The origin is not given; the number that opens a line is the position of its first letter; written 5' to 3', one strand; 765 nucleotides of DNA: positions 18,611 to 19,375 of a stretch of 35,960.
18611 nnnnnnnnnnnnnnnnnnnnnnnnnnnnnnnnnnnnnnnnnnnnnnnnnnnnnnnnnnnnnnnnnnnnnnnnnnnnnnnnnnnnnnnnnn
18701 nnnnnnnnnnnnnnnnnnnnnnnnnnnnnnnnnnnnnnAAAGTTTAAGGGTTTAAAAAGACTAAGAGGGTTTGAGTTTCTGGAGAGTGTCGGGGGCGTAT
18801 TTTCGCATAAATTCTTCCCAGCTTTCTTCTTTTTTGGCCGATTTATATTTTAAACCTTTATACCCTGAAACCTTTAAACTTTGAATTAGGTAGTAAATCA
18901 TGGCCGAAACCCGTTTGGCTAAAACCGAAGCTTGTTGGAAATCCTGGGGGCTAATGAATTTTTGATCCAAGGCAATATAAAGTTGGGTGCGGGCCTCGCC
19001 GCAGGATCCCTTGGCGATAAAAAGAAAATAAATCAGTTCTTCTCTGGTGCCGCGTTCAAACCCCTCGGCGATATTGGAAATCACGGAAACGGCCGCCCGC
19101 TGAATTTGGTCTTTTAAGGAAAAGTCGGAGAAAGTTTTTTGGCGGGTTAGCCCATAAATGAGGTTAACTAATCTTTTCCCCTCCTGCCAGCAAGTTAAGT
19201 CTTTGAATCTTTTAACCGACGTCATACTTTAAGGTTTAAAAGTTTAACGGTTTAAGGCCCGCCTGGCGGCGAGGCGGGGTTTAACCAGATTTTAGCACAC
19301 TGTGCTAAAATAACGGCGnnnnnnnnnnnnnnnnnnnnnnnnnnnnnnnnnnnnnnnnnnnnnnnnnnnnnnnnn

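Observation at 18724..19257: Second four-helix-bundle gene bracketed by 8-bp periodic arrays, with a complementary array inside its own 3' coding end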

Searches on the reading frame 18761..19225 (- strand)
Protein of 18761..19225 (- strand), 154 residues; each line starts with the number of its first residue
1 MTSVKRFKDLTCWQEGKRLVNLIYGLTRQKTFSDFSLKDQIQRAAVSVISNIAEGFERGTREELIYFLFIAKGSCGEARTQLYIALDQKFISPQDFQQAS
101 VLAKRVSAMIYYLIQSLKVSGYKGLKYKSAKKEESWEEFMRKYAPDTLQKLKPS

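Call 9: search_protein_families(library=pfam, proteins=[window:18761-19225:-], max_evalue=0.01)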
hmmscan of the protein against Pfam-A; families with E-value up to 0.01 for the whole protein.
window:18761-19225:- (154 aa): 1 family
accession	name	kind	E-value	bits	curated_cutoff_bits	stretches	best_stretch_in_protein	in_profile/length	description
PF05635.17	23S_rRNA_IVP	-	1.9e-30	105.6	33.8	1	8-111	1-105/106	23S rRNA-intervening sequence protein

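Call 12: search_protein_families(library=ncbifam, proteins=[window:18761-19225:-], max_evalue=0.01)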
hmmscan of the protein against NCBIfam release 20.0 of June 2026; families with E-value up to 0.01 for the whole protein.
window:18761-19225:- (154 aa): 3 families
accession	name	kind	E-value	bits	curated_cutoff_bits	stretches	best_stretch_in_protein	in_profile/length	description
NF008912.0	PRK12275.1-6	subfamily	3.4e-32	110.9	124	1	6-118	2-112/117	hypothetical protein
TIGR02436.1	TIGR02436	subfamily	5.8e-29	100.5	24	1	12-118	1-109/109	four helix bundle protein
NF008911.0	PRK12275.1-2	subfamily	3.9e-23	82.2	137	1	5-118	2-116/118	hypothetical protein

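Call 18: find_homologous_proteins(query=window:18761-19225:-)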
Query window:18761-19225:- (154 aa): 5984 proteins with E <= 0.001 among 6003 candidates; the best 120 are listed.
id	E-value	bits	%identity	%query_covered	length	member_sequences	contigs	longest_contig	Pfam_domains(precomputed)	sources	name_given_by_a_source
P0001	1.7e-94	331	100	100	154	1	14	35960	PF05635.18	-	-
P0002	3.7e-74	265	79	100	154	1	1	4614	PF05635.18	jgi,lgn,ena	-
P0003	4.9e-73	262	79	99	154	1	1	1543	PF05635.18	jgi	-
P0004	7.3e-71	254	74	99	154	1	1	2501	PF05635.18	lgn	-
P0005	7.7e-68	245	73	99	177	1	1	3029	PF05635.18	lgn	-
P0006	7.7e-66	238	71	99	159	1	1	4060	PF05635.18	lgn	-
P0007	3.0e-64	233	70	99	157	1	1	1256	PF05635.18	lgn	-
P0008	1.0e-63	231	71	99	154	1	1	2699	PF05635.18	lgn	-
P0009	1.5e-62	228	68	99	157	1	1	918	PF05635.18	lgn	-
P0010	4.1e-60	220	69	98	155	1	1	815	PF05635.18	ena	-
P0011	5.2e-59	216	70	98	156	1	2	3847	PF05635.18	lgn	-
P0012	1.2e-58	215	68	98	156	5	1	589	PF05635.18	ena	-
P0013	1.4e-58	215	68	98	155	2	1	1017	PF05635.18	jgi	jgi:four helix bundle protein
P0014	1.6e-57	211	64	99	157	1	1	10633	PF05635.18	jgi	jgi:four helix bundle protein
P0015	7.8e-57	209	70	94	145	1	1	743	PF05635.18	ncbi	ncbi:unnamed protein product, partial [marine sediment metagenome]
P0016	1.7e-56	208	66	98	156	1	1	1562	PF05635.18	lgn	-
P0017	2.7e-56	207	63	99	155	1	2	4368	PF05635.18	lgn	-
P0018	3.4e-56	207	64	98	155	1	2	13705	PF05635.18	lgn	-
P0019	6.4e-56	206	65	98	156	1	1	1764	PF05635.18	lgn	-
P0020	1.4e-55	205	64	98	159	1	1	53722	PF05635.18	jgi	jgi:four helix bundle protein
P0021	1.6e-55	205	64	98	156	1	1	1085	PF05635.18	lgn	-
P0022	2.2e-55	204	62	99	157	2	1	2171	PF05635.18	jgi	-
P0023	3.5e-55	204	63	98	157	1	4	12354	PF05635.18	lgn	-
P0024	1.4e-54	202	65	97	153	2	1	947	PF05635.18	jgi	-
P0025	1.5e-54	202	64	98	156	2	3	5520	PF05635.18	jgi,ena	-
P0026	2.8e-54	201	64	99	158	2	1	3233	PF05635.18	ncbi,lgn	-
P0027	7.7e-53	196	73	82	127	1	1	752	PF05635.18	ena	-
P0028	1.5e-51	192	62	94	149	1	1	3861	PF05635.18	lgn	-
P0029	3.8e-51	191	64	92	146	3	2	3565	PF05635.18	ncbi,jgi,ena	-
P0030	4.7e-50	187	65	83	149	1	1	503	PF05635.18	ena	-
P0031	1.2e-49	186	62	92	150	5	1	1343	PF05635.18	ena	-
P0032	1.3e-49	186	61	98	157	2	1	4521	PF05635.18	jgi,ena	-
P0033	1.6e-49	185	74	77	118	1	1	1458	PF05635.18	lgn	-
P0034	3.9e-49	184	61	91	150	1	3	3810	PF05635.18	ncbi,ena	ncbi:MAG: four helix bundle protein [Patescibacteria group bacterium]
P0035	5.8e-49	184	61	95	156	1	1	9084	PF05635.18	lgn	-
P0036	1.4e-48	182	61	91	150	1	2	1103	PF05635.18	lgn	-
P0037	1.8e-48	182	60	95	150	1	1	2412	PF05635.18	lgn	-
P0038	2.8e-48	181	59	90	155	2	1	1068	PF05635.18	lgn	-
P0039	5.2e-48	180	61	91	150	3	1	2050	PF05635.18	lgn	-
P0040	6.8e-48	180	57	99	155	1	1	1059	PF05635.18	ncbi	-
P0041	8.8e-48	180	58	94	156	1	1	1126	PF05635.18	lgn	-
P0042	1.7e-47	179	60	98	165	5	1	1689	PF05635.18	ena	-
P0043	2.4e-47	178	56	95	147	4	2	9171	PF05635.18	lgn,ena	-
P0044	2.5e-47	178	54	98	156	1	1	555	PF05635.18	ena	-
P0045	2.8e-47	178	65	82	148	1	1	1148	PF05635.18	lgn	-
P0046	3.7e-47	178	59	98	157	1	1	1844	PF05635.18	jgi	-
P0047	5.5e-47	177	59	95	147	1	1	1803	PF05635.18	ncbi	-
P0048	1.4e-46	176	60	90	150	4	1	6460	PF05635.18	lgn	-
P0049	4.9e-46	174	58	94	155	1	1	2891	PF05635.18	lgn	-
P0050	5.4e-46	174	54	97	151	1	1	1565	PF05635.18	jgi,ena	-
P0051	6.4e-46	174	63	82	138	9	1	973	PF05635.18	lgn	-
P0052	6.5e-46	174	63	82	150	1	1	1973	PF05635.18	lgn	-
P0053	1.5e-45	172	63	81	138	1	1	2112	PF05635.18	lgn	-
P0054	1.7e-45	172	63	82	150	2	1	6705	PF05635.18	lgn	-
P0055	2.2e-45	172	62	82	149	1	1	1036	PF05635.18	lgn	-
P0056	2.3e-45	172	57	90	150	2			PF05635.18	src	-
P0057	2.3e-45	172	60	90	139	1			PF05635.18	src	-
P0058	4.2e-45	171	58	90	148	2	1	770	PF05635.18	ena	-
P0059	4.3e-45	171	55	95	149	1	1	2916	PF05635.18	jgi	-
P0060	4.5e-45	171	56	91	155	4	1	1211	PF05635.18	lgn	-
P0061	6.5e-45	170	58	93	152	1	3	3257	PF05635.18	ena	-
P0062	8.8e-45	170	58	88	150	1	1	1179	PF05635.18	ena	-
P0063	1.3e-44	169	59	92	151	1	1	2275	PF05635.18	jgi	-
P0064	1.9e-44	169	56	90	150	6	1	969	PF05635.18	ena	-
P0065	2.0e-44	169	63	83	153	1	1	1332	PF05635.18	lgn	-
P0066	2.4e-44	169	71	73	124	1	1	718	PF05635.18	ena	-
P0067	2.6e-44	168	59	88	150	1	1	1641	PF05635.18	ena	-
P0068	3.0e-44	168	63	82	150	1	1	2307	PF05635.18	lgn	-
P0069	3.5e-44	168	63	82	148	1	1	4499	PF05635.18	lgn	-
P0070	3.9e-44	168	53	95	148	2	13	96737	PF05635.18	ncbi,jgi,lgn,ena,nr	ncbi:MAG: S23 ribosomal protein [Microgenomates group bacterium GW2011_GWB1_44_8]|nr:MAG: S23 riboso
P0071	6.0e-44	167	53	99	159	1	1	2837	PF05635.18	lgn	-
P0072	9.5e-44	167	61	81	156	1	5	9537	PF05635.18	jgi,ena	-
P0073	1.6e-43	166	59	82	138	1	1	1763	PF05635.18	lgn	-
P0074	3.0e-43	165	56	90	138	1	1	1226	PF05635.18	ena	-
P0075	3.0e-43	165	54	95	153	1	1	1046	PF05635.18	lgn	-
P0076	3.4e-43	165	58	81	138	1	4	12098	PF05635.18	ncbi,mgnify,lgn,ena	mgnify:CR=1 FL=1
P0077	4.1e-43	165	56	88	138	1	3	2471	PF05635.18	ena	-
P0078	4.2e-43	165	57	82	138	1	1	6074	PF05635.18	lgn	-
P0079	1.2e-42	163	53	92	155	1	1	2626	PF05635.18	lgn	-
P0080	2.6e-42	162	55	94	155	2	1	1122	PF05635.18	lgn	-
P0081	3.7e-42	161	56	92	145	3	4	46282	PF05635.18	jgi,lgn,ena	-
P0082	4.2e-42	161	53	92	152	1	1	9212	PF05635.18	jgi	jgi:four helix bundle protein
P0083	4.4e-42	161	54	94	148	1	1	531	PF05635.18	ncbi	-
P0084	5.0e-42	161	55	91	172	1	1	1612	PF05635.18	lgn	-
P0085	7.8e-42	160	54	94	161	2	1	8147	PF05635.18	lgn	-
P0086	1.2e-41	160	57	91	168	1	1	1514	PF05635.18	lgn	-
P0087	1.4e-41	160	54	97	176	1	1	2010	PF05635.18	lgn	-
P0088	2.3e-41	159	53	94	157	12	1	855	PF05635.18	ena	-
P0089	3.6e-41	158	56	89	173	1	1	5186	PF05635.18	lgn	-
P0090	6.2e-41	157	58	92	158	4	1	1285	PF05635.18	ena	-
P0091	6.6e-41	157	60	81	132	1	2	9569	PF05635.18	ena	-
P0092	6.6e-41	157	55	95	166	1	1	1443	PF05635.18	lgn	-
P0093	9.6e-41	157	52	97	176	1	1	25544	PF05635.18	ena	-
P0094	1.3e-40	156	57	83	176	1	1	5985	PF05635.18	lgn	-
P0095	2.3e-40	156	54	94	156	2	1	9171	PF05635.18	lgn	-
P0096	3.3e-40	155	60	75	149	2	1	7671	PF05635.18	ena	-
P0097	1.3e-39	153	53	92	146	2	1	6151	PF05635.18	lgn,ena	-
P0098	1.7e-39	153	59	81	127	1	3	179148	PF05635.18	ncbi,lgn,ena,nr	ncbi:MAG: 30S ribosomal protein S23 [Nitrospirae bacterium]|nr:MAG: 30S ribosomal protein S23 [Nitro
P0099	1.9e-39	153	60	80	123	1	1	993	PF05635.18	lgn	-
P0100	3.7e-39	152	56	86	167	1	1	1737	PF05635.18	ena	-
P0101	8.3e-39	151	57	81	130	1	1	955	PF22296.3,PF05635.18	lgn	-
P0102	1.3e-38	150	49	100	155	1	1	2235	PF05635.18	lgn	-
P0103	1.4e-38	150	49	99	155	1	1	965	PF05635.18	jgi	jgi:four helix bundle protein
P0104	2.1e-38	149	49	95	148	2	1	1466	PF05635.18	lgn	-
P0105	2.1e-38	149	58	84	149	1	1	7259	PF05635.18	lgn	-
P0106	2.4e-38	149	61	82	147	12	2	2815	PF05635.18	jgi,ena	-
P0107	6.5e-38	148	58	81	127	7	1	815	PF05635.18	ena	-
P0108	7.1e-38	148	59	81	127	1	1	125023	PF05635.18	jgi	-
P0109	7.8e-38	147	45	99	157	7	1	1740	PF05635.18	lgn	-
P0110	8.7e-38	147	55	92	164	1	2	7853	PF05635.18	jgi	jgi:four helix bundle protein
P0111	1.1e-37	147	59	81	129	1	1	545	PF05635.18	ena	-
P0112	1.7e-37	146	57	81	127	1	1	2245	PF05635.18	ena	-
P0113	2.0e-37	146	53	81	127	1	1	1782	PF05635.18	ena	-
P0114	2.6e-37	146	49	95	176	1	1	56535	PF22296.3,PF05635.18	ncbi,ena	-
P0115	3.0e-37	146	51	95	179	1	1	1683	PF05635.18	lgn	-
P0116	3.4e-37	145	49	94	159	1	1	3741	PF05635.18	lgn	-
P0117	4.6e-37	145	49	94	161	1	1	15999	PF05635.18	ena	-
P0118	5.5e-37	145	53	78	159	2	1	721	PF05635.18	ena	-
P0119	6.3e-37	144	50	95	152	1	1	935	PF05635.18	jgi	jgi:four helix bundle protein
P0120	8.7e-37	144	53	92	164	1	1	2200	PF05635.18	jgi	jgi:four helix bundle protein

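Call 21: find_related_loci(query=A1, collection=metagenome_contigs, flank=3000)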
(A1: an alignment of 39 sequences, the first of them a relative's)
Query A1 (154 aa) in metagenome_contigs; peptide patterns used: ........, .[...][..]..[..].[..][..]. (x = any residue, [..] = any of these).
600 stretches matched a pattern (row limit reached: there are more); 594 encode a relative of the query (tblastn E <= 1e-3); the best 80 are kept; 80 distinct loci.
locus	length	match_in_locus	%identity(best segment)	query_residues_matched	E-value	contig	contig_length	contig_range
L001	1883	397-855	61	1-151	5e-58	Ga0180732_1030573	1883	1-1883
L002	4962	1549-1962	57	1-139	3e-48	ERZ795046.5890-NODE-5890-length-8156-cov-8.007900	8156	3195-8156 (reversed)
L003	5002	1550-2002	52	3-154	4e-48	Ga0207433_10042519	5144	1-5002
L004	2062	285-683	51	3-134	4e-43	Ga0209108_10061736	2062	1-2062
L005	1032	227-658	49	3-151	8e-45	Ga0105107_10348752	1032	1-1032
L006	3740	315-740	55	5-143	3e-42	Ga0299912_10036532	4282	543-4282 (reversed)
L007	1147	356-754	53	4-135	6e-44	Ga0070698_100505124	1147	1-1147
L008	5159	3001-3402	51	3-135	4e-42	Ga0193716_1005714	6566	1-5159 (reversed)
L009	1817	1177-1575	53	4-135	2e-41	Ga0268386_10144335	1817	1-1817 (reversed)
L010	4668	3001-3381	55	3-128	7e-41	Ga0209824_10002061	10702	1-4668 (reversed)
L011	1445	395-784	52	4-132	6e-42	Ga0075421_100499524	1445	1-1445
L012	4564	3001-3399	50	3-134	8e-42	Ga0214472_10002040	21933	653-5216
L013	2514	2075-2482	50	3-137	1e-40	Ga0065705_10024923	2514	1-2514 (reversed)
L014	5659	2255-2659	50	4-137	4e-40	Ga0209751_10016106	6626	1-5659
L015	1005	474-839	57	7-127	4e-42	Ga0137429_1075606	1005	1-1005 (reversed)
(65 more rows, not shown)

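Call 27: find_related_loci(query=A1, collection=genome_contigs, flank=4000)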
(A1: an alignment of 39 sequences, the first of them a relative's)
Query A1 (154 aa) in genome_contigs; peptide patterns used: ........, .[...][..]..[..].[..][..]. (x = any residue, [..] = any of these).
600 stretches matched a pattern (row limit reached: there are more); 595 encode a relative of the query (tblastn E <= 1e-3); the best 80 are kept; 80 distinct loci.
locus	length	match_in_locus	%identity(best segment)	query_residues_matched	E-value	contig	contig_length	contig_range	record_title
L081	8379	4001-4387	60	1-128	6e-45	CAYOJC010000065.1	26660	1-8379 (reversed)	MAG TPA_asm: uncultured Syntrophobacteraceae bacterium isolate SRP136066_co1_407 genome assembly, contig: NODE_1546_leng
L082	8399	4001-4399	56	4-135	2e-43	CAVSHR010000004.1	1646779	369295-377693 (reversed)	MAG: uncultured delta proteobacterium isolate MFD05684.bin.2.48 genome assembly, contig: contig_15341, whole genome shot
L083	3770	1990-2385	55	4-134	6e-42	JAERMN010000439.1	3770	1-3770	MAG: Deltaproteobacteria bacterium isolate CoA_1_bin.89 scaffold_26134, whole genome shotgun sequence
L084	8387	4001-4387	53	1-128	1e-41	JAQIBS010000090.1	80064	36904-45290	MAG: Kiritimatiellae bacterium isolate GH19 k119_279063, whole genome shotgun sequence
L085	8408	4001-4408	52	5-139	4e-41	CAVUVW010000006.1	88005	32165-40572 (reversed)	MAG: uncultured delta proteobacterium isolate MFD05567.bin.2.269 genome assembly, contig: contig_160162, whole genome sh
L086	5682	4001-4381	52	5-130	5e-40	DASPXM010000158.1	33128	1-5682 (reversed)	MAG TPA_asm: Verrucomicrobiia bacterium isolate SMAG_U11567 k141_117653, whole genome shotgun sequence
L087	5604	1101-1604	44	4-153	1e-39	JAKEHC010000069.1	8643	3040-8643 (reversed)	MAG: Candidatus Dadabacteria bacterium isolate PMV_6.24 PMV_6.24.k101_411530, whole genome shotgun sequence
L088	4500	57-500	43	1-150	4e-39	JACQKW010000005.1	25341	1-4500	MAG: Candidatus Liptonbacteria bacterium isolate NC_groundwater_1187_Ag_S-0.1um_53_80 S_p1_S3_coassembly_k141_714548, wh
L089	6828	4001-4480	49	4-153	4e-39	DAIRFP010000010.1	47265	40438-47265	MAG TPA_asm: Thermodesulfobacteriota bacterium isolate CTOTU25984 NODE_115_length_47265_cov_6.511798, whole genome shotg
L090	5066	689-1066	54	4-128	2e-39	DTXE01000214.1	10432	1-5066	MAG TPA_asm: Syntrophaceae bacterium isolate UWMA-0184 k99_1974689, whole genome shotgun sequence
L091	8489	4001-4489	44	1-154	3e-39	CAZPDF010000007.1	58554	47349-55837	MAG TPA_asm: uncultured Candidatus Saccharibacteria bacterium isolate SRP178908_co1_311 genome assembly, contig: NODE_25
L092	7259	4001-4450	47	4-150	5e-39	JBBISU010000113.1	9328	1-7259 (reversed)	MAG: Acidobacteriota bacterium isolate MTF170219_bin_380 NODE_7334_length_9328_cov_21.815809, whole genome shotgun seque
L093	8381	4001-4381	50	3-128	7e-39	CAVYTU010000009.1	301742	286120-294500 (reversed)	MAG: uncultured delta proteobacterium isolate MFD05567.bin.2.108 genome assembly, contig: contig_27810, whole genome sho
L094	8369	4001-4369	54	5-126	3e-38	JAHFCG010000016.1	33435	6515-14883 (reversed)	MAG: candidate division FCPU426 bacterium isolate nzgw216 NODE_252_length_33436_cov_3.880714, whole genome shotgun seque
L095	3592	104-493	49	1-128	4e-38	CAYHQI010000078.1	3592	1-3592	MAG TPA_asm: uncultured Candidatus Saccharibacteria bacterium isolate ERP119705_co15_11 genome assembly, contig: NODE_37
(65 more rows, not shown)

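Call 48: find_encoding_contigs(protein=P0001, flank=1500, max_places=10)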
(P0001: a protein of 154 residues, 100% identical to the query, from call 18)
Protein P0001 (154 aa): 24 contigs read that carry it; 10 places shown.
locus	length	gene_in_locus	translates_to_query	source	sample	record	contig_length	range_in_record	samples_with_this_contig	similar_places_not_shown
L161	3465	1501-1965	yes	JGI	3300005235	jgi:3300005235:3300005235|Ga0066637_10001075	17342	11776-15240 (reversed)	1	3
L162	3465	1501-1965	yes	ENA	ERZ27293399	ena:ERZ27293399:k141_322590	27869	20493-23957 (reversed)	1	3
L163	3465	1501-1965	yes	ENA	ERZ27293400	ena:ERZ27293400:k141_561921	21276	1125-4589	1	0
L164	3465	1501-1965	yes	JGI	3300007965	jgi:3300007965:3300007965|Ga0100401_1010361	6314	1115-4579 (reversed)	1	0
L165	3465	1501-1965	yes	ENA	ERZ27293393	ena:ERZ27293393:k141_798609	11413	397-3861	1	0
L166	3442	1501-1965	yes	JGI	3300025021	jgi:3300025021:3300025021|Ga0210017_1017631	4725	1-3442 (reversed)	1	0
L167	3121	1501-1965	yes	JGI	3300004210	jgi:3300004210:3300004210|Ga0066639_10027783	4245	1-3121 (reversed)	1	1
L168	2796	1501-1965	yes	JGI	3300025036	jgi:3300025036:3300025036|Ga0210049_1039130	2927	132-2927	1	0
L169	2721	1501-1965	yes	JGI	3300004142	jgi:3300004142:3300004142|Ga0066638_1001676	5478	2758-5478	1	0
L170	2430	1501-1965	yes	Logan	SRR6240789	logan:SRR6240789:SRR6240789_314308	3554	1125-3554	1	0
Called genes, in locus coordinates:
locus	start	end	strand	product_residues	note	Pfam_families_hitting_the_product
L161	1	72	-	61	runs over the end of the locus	-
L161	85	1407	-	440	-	PF01943:Polysacc_synt, PF01554:MatE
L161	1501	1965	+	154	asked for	PF05635:23S_rRNA_IVP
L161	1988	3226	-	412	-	PF04932:Wzy_C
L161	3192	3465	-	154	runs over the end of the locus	PF13083:KH_KhpA-B, PF01424:R3H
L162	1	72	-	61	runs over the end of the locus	-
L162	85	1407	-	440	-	PF01943:Polysacc_synt, PF01554:MatE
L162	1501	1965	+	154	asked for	PF05635:23S_rRNA_IVP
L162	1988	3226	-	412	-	PF04932:Wzy_C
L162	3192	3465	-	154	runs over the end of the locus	PF13083:KH_KhpA-B, PF01424:R3H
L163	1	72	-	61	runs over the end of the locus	-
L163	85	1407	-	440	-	PF01943:Polysacc_synt, PF01554:MatE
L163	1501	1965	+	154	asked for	PF05635:23S_rRNA_IVP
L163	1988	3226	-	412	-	PF04932:Wzy_C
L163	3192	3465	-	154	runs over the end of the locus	PF13083:KH_KhpA-B, PF01424:R3H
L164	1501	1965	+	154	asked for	PF05635:23S_rRNA_IVP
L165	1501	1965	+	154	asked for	PF05635:23S_rRNA_IVP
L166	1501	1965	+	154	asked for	PF05635:23S_rRNA_IVP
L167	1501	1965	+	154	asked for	PF05635:23S_rRNA_IVP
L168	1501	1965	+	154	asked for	PF05635:23S_rRNA_IVP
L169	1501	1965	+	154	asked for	PF05635:23S_rRNA_IVP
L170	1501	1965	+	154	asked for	PF05635:23S_rRNA_IVP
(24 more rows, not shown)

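Call 50: find_encoding_contigs(protein=P0002, flank=2000, max_places=2)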
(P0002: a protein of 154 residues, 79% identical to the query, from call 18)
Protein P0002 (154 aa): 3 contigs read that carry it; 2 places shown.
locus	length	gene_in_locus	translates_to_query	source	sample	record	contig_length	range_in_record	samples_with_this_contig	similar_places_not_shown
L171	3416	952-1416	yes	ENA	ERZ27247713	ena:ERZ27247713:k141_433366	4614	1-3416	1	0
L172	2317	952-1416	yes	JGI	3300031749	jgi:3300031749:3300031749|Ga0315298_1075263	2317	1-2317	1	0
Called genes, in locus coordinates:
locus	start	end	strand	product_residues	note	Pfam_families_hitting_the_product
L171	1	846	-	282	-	?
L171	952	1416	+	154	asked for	PF05635:23S_rRNA_IVP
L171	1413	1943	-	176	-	PF01467:CTP_transf_like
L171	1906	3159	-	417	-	PF04932:Wzy_C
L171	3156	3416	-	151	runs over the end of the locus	PF13083:KH_KhpA-B, PF01424:R3H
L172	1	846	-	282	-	?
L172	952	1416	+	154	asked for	PF05635:23S_rRNA_IVP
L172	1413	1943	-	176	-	PF01467:CTP_transf_like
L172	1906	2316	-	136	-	?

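Call 51: find_encoding_contigs(protein=P0006, flank=2000, max_places=2)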
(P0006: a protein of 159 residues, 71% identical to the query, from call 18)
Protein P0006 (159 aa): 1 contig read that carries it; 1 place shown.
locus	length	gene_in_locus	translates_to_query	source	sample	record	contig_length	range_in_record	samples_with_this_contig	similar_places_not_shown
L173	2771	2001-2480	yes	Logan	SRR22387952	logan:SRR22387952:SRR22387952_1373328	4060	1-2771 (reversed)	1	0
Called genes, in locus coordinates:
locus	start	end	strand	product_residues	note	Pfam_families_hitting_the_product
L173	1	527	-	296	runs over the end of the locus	PF00483:NTP_transferase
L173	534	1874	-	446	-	PF01943:Polysacc_synt, PF13440:Polysacc_synt_3, PF01554:MatE (weak)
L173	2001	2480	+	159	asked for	PF05635:23S_rRNA_IVP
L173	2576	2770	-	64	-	?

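Call 52: find_encoding_contigs(protein=P0014, flank=2000, max_places=2)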
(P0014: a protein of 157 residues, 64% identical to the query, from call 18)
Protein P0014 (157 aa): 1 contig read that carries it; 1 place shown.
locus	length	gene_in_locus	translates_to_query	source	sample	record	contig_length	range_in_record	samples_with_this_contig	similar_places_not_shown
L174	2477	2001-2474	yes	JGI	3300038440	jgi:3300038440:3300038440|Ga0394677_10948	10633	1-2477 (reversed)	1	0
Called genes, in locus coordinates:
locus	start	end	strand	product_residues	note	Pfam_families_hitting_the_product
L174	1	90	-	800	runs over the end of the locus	PF13196:DUF4012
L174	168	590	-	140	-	PF00075:RNase_H, PF13456:RVT_3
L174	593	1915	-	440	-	PF01943:Polysacc_synt, PF13440:Polysacc_synt_3, PF01554:MatE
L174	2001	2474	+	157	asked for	PF05635:23S_rRNA_IVP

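Call 53: find_encoding_contigs(protein=P0018, flank=2000, max_places=2)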
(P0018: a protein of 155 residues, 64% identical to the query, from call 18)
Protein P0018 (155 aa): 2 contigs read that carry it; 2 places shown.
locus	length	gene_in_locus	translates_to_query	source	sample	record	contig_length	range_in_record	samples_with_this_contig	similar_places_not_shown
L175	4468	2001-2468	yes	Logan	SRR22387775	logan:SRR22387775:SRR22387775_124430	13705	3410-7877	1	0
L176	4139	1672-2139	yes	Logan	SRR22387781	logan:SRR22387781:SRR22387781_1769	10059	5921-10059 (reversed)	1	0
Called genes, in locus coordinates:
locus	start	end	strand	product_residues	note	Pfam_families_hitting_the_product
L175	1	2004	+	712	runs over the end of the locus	PF00133:tRNA-synt_1, PF01406:tRNA-synt_1e (faint), PF09334:tRNA-synt_1g, PF00133:tRNA-synt_1, PF03483:B3_4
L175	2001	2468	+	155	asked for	PF05635:23S_rRNA_IVP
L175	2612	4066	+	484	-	PF13632:Glyco_trans_2_3 (weak)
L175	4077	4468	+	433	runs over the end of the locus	PF13231:PMT_2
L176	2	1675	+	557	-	?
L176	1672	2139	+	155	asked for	PF05635:23S_rRNA_IVP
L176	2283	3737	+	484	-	PF13632:Glyco_trans_2_3 (weak)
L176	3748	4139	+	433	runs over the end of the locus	PF13231:PMT_2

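Call 54: find_encoding_contigs(protein=P0020, flank=2000, max_places=2)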
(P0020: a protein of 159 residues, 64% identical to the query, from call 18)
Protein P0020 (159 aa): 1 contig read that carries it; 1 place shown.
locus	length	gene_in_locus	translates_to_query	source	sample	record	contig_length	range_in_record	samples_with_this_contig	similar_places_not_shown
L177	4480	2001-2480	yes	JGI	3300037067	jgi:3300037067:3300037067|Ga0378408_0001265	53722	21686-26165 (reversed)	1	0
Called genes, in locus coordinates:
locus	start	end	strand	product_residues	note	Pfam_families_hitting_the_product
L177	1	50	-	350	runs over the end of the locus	PF02646:RmuC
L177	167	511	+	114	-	-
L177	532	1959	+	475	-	PF00133:tRNA-synt_1, PF09334:tRNA-synt_1g, PF00133:tRNA-synt_1, PF01406:tRNA-synt_1e (weak)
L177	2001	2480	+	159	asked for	PF05635:23S_rRNA_IVP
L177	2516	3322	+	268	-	PF01026:TatD_DNase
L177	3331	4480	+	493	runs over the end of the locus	PF13632:Glyco_trans_2_3 (weak)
